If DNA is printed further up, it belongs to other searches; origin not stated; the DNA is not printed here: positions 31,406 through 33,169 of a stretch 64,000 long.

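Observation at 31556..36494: Complete decaprenyl-phospho-arabinose-type (DPA-like) lipid-linked pentofuranose pathway plus a GT-C transferase in a flavobacterial genome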

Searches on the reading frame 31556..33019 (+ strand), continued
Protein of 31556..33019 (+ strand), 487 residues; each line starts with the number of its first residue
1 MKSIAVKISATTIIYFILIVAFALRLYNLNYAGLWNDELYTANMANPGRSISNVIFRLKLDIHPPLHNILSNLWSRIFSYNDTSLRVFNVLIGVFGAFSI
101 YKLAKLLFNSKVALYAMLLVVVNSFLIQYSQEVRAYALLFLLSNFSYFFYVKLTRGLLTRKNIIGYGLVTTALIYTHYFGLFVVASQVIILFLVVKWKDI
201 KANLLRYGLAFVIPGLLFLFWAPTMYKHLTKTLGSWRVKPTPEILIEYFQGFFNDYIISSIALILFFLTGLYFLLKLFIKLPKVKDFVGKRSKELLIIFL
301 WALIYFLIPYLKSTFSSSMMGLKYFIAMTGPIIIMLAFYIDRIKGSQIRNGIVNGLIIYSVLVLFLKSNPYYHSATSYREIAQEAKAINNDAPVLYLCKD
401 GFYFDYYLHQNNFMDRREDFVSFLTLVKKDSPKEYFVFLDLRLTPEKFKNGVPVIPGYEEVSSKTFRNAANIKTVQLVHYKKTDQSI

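Call 47: fold_search(model_id=the predicted structure, library=pdb)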
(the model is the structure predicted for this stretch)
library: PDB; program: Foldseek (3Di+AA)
matches with E <= 10: 488; with E <= 0.001: 30
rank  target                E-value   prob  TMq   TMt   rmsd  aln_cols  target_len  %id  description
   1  7oci_F                2.2e-07  1.00  0.56  0.44  11.0       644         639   12  Cryo-EM structure of yeast Ost6p containing oligosaccharyltransferase complex (released 2022-02-16)
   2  8age_A                3.8e-07  1.00  0.53  0.42  10.9       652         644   12  Structure of yeast oligosaccharylransferase complex with acceptor peptide bound (released 2022-12-07)
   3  8agb_A                4.9e-07  1.00  0.56  0.44  11.5       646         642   11  Structure of yeast oligosaccharylransferase complex with lipid-linked oligosaccharide bound (released 2022-12-07)
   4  6s7t_A                1.2e-06  1.00  0.51  0.38  11.1       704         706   10  Cryo-EM structure of human oligosaccharyltransferase complex OST-B (released 2019-12-18)
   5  6c26_A                1.2e-06  1.00  0.55  0.43  11.7       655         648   11  The Cryo-EM structure of a eukaryotic oligosaccharyl transferase complex (released 2018-01-31)
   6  5f15                  1.7e-06  1.00  0.59  0.53  10.8       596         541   12  Crystal Structure of ArnT from Cupriavidus metallidurans bound to Undecaprenyl phosphate (released 2016-02-17)
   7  6ezn_F                2.1e-06  1.00  0.52  0.41  12.4       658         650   11  Cryo-EM structure of the yeast oligosaccharyltransferase (OST) complex (released 2018-01-17)
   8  8b6l_I                2.4e-06  1.00  0.46  0.34  17.2       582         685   12  Subtomogram average of the human Sec61-TRAP-OSTA-translocon (released 2022-12-07)
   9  5ezm                  2.9e-06  1.00  0.60  0.55  11.0       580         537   12  Crystal Structure of ArnT from Cupriavidus metallidurans in the apo state (released 2016-02-17)
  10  9i5k_A                3.6e-06  1.00  0.58  0.58   5.9       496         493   12  Structure of the Chaetomium thermophilum Pmt4 homodimer (C2 symmetry) (released 2025-12-24)
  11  8agc_A                4.2e-06  1.00  0.48  0.36  16.7       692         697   11  Structure of yeast oligosaccharylransferase complex with lipid-linked oligosaccharide and non-acceptor peptide bound (released 2022-12-07)
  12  3rce_A                1.2e-05  1.00  0.48  0.36  11.3       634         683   12  Bacterial oligosaccharyltransferase PglB (released 2011-06-15)
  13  9s6u_A                1.2e-05  1.00  0.58  0.53   7.7       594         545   11  Ternary cryo-EM structure of human ALG9 with Dol25-PP-GlcNAc2Man8, Dol25-P-Man and Fab (released 2026-03-18)
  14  9s6s_A                1.4e-05  1.00  0.56  0.51   8.7       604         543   11  Ternary cryo-EM structure of human ALG9 with Dol25-PP-GlcNAc2Man6, Dol25-P-Man and Fab (released 2026-03-18)
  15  9s6t_A                1.5e-05  1.00  0.59  0.60   7.7       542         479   14  Ternary cryo-EM structure of chicken ALG12 with Dol25-PP-GlcNAc2Man7, Dol25-P-Man, and Fab (released 2026-03-18)
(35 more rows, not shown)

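Call 74: find_encoding_contigs(protein=P0016, flank=7000, max_places=1)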
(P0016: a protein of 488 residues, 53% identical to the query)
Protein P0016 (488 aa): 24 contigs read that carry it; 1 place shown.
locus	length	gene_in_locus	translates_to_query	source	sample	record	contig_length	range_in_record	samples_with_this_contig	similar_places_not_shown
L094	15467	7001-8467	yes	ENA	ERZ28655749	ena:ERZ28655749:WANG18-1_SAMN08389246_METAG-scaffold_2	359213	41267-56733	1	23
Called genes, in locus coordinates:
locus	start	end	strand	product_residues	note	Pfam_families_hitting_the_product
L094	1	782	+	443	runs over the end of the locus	PF00004:AAA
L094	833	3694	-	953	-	PF00675:Peptidase_M16, PF05193:Peptidase_M16_C, PF00675:Peptidase_M16, PF05193:Peptidase_M16_C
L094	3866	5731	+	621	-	PF04107:GCS2, PF00571:CBS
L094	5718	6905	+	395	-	PF24827:AstE_AspA_cat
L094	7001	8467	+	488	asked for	PF13231:PMT_2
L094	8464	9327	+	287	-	PF01040:UbiA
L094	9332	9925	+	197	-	PF12710:HAD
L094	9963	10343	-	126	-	-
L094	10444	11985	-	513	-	PF13541:ChlI, PF01078:Mg_chelatase, PF07728:AAA_5, PF00493:MCM (weak), PF13335:Mg_chelatase_C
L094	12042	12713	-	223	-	PF00072:Response_reg, PF00196:GerE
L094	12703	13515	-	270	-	PF07730:HisKA_3, PF02518:HATPase_c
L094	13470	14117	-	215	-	-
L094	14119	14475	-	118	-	-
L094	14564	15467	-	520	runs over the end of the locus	PF00342:PGI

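Call 75: find_encoding_contigs(protein=P0032, flank=7000, max_places=1)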
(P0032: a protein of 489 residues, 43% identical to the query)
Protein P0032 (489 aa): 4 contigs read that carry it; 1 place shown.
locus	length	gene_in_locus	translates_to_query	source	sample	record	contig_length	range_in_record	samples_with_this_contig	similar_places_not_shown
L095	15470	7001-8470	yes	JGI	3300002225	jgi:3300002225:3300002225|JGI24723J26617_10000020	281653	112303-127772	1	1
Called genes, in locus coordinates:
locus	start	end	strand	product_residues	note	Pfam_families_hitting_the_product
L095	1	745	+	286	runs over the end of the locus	PF01370:Epimerase, PF04321:RmlD_sub_bind, PF16363:GDP_Man_Dehyd, PF02719:Polysacc_synt_2, PF07993:NAD_binding_4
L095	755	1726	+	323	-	-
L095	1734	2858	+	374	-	PF02350:Epimerase_2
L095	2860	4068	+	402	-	PF03446:NAD_binding_2 (faint), PF03721:UDPG_MGDP_dh_N, PF00984:UDPG_MGDP_dh, PF03720:UDPG_MGDP_dh_C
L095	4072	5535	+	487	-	PF03062:MBOAT, PF13813:MBOAT_2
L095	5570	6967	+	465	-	-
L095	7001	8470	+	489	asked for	PF13231:PMT_2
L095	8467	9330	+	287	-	PF01040:UbiA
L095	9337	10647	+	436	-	PF01565:FAD_binding_4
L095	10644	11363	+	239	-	PF00106:adh_short, PF13561:adh_short_C2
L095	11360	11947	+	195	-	PF12710:HAD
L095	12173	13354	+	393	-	-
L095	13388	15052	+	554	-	PF03102:NeuB, PF02348:CTP_transf_3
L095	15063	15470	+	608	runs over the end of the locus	-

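Call 76: find_encoding_contigs(protein=P0023, flank=7000, max_places=1)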
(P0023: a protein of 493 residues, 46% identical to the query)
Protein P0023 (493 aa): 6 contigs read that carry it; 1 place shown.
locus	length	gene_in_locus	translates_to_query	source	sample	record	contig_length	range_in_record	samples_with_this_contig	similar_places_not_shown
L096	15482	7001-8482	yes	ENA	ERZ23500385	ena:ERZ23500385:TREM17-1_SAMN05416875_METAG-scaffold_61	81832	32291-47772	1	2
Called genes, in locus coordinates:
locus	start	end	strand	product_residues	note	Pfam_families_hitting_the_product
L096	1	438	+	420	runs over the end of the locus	PF04932:Wzy_C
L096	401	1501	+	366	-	PF09314:DUF1972, PF13439:Glyco_transf_4 (weak), PF00534:Glycos_transf_1 (weak)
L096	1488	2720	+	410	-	PF04932:Wzy_C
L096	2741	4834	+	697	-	-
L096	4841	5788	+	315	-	PF00535:Glycos_transf_2, PF10111:Glyco_tranf_2_2 (weak)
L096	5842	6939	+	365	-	PF13439:Glyco_transf_4, PF00534:Glycos_transf_1, PF13692:Glyco_trans_1_4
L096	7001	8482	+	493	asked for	PF13231:PMT_2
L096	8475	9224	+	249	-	PF00535:Glycos_transf_2, PF10111:Glyco_tranf_2_2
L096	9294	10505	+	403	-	PF04932:Wzy_C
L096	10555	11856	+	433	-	PF03446:NAD_binding_2 (faint), PF03721:UDPG_MGDP_dh_N, PF00984:UDPG_MGDP_dh, PF03720:UDPG_MGDP_dh_C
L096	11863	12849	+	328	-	PF01073:3Beta_HSD, PF01370:Epimerase, PF02719:Polysacc_synt_2 (faint), PF04321:RmlD_sub_bind, PF16363:GDP_Man_Dehyd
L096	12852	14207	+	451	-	PF02397:Bac_transf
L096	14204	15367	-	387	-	PF00534:Glycos_transf_1 (weak), PF13692:Glyco_trans_1_4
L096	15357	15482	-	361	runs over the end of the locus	PF02350:Epimerase_2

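Call 78: find_related_loci(query=A4, collection=metagenome_contigs, flank=6000)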
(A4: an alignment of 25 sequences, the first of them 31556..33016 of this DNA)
Query A4 (487 aa) in metagenome_contigs; peptide patterns used: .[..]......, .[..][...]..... (x = any residue, [..] = any of these).
78 stretches matched a pattern; 23 encode a relative of the query (tblastn E <= 1e-3); 23 distinct loci.
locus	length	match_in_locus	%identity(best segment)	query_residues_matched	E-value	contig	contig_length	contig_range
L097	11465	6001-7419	54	15-487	4e-162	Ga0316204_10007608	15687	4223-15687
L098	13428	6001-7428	54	14-487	8e-161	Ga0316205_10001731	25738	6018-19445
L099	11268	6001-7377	53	30-487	2e-152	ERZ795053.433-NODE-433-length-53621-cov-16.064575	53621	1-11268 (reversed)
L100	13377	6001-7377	53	30-487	2e-152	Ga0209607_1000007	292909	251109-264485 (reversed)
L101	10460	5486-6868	50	27-487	7e-151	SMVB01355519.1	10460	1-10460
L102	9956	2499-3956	44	2-484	5e-131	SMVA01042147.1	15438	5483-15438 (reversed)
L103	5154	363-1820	44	2-484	6e-132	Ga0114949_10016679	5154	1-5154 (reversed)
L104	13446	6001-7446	46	4-485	2e-128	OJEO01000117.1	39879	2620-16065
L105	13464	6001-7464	43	3-487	6e-117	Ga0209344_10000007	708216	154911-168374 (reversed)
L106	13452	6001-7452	41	6-486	3e-109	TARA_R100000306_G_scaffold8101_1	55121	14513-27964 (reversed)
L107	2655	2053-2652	59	2-201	7e-71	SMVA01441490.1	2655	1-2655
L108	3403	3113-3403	88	1-97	1e-49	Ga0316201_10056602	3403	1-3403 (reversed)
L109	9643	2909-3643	32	37-272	9e-22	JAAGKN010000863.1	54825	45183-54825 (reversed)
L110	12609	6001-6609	31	37-237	3e-19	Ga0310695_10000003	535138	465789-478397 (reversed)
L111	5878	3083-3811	29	37-270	6e-17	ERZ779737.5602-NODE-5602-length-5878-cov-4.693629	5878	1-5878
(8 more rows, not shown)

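Call 81: search_protein_families(library=ncbifam, proteins=[L101:6934-7689:+, L102:3972-4709:-, L096:8475-9224:+], max_evalue=0.00001)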
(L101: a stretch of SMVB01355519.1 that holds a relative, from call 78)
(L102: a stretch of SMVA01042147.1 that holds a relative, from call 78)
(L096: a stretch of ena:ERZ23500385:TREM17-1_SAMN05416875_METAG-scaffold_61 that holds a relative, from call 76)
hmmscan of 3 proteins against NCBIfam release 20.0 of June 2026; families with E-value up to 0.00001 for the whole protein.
L101:6934-7689:+ (251 aa): 8 families
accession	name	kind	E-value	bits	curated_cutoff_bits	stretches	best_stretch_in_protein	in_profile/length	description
TIGR03937.1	PgaC_IcaA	equivalog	1.4e-14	53.9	422.3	1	6-135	48-170/407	poly-beta-1,6-N-acetyl-D-glucosamine synthase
NF058614.1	PPMAGASynPpgS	equivalog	9e-13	48.2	370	1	6-181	3-167/226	polyprenyl-phospho-N-acetylgalactosaminyl synthase PpgS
NF007986.1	PRK10714.1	equivalog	7.7e-11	41.6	529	1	5-180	8-173/316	undecaprenyl-phosphate 4-deoxy-4-formamido-L-arabinose transferase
NF047588.1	GlcsyltransPgfSStrep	equivalog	1.1e-10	41.3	500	1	5-179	3-167/308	glycosyltransferase PgfS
NF007482.0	PRK10073.1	equivalog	2.2e-06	26.9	423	1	5-100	8-95/334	glycosyltransferase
NF041875.1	EPS_EpsD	equivalog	2.3e-06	27.2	370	1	7-115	3-103/325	exopolysaccharide biosynthesis glycosyltransferase EpsD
NF053739.1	GlytfEpsEBac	equivalog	3.4e-06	26.2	450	1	7-126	5-117/265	glycosyltransferase EpsE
TIGR03111.1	glyc2_xrt_Gpos1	hypoth_equivalog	5.5e-06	25.4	363.95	1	6-132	52-173/439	TIGR03111 family XrtG-associated glycosyltransferase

L102:3972-4709:- (245 aa): 14 families
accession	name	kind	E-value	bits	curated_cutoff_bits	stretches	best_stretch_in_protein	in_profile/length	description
NF047588.1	GlcsyltransPgfSStrep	equivalog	4.6e-22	78.6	500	1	1-217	1-208/308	glycosyltransferase PgfS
TIGR04182.1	glyco_TIGR04182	equivalog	2.2e-15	56.8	325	1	3-218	2-205/293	S-layer glycoprotein N-glycosyltransferase AglJ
NF007986.1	PRK10714.1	equivalog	4.7e-15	55.4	529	1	2-217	7-213/316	undecaprenyl-phosphate 4-deoxy-4-formamido-L-arabinose transferase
NF041391.1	DPhHxTase_Halo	equivalog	1.2e-14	53.8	375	1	9-215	3-193/213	dolichyl-phosphate hexose transferase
NF058614.1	PPMAGASynPpgS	equivalog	2.6e-11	43.4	370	1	5-172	4-165/226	polyprenyl-phospho-N-acetylgalactosaminyl synthase PpgS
TIGR03937.1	PgaC_IcaA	equivalog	4.9e-11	42.2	422.3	1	2-94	46-135/407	poly-beta-1,6-N-acetyl-D-glucosamine synthase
NF038302.1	EPS_HpsE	equivalog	1.3e-10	40.8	300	1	1-120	1-122/307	hormogonium polysaccharide biosynthesis glycosyltransferase HpsE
NF041875.1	EPS_EpsD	equivalog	1.9e-09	37.4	370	1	3-111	1-106/325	exopolysaccharide biosynthesis glycosyltransferase EpsD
TIGR04283.1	glyco_like_mftF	equivalog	5.3e-09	36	182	1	3-125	1-114/221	TIGR04283 family arsenosugar biosynthesis glycosyltransferase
NF007482.0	PRK10073.1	equivalog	1.3e-08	34.3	423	1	2-97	7-98/334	glycosyltransferase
NF010496.0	PRK13915.1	equivalog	1.4e-07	31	262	1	2-102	32-134/307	glucosyl-3-phosphoglycerate synthase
NF047683.1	TeichurnBiosyTuaG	equivalog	5.1e-07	29.6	400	1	3-119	8-121/252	teichuronic acid biosynthesis protein TuaG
NF050050.1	ProtGlycPglI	equivalog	2.2e-06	27.3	500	1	2-144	3-142/306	GalNAc(5)-diNAcBac-PP-undecaprenol beta-1,3-glucosyltransferase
NF045692.1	OglycostaseCruG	equivalog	2.7e-06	26.6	600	1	2-117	42-160/386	2'-O-glycosyltransferase CruG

L096:8475-9224:+ (249 aa): 10 families
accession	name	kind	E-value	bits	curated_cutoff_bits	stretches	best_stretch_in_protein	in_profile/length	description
TIGR03937.1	PgaC_IcaA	equivalog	7e-14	51.6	422.3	1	5-101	48-137/407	poly-beta-1,6-N-acetyl-D-glucosamine synthase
NF007986.1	PRK10714.1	equivalog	6.4e-12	45.1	529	1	5-179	9-173/316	undecaprenyl-phosphate 4-deoxy-4-formamido-L-arabinose transferase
NF058614.1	PPMAGASynPpgS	equivalog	8.2e-11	41.7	370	1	3-175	1-162/226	polyprenyl-phospho-N-acetylgalactosaminyl synthase PpgS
NF047588.1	GlcsyltransPgfSStrep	equivalog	1.2e-09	37.9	500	1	5-100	4-96/308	glycosyltransferase PgfS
NF041875.1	EPS_EpsD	equivalog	1.7e-08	34.3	370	1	6-107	3-96/325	exopolysaccharide biosynthesis glycosyltransferase EpsD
NF007482.0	PRK10073.1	equivalog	2e-08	33.6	423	1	5-102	9-98/334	glycosyltransferase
NF038302.1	EPS_HpsE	equivalog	2.9e-08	33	300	1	2-103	1-100/307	hormogonium polysaccharide biosynthesis glycosyltransferase HpsE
NF047683.1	TeichurnBiosyTuaG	equivalog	1.2e-07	31.7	400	1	5-124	9-120/252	teichuronic acid biosynthesis protein TuaG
TIGR04283.1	glyco_like_mftF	equivalog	6.7e-07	29.1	182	1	6-132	3-115/221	TIGR04283 family arsenosugar biosynthesis glycosyltransferase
TIGR03111.1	glyc2_xrt_Gpos1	hypoth_equivalog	1e-05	24.6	363.95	0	5-120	52-162/439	TIGR03111 family XrtG-associated glycosyltransferase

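Call 82: search_solved_structures(query=L101:6934-7689:+, max_evalue=0.00001)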
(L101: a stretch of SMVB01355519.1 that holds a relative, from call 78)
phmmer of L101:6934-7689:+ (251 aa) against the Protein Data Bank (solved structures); distinct sequences matched with E-value up to 0.00001: 3.
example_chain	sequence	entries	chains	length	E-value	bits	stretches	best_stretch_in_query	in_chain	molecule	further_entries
5ekp_C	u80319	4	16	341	1.8e-06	31.3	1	3-144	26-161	Uncharacterized glycosyltransferase sll0501 | Glycosyltransferase sll0501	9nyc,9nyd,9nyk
5eke_A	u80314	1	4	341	1.8e-06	31.3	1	3-144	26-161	Uncharacterized glycosyltransferase sll0501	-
9nye_A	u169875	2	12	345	1.8e-06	31.2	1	3-144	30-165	Glycosyltransferase sll0501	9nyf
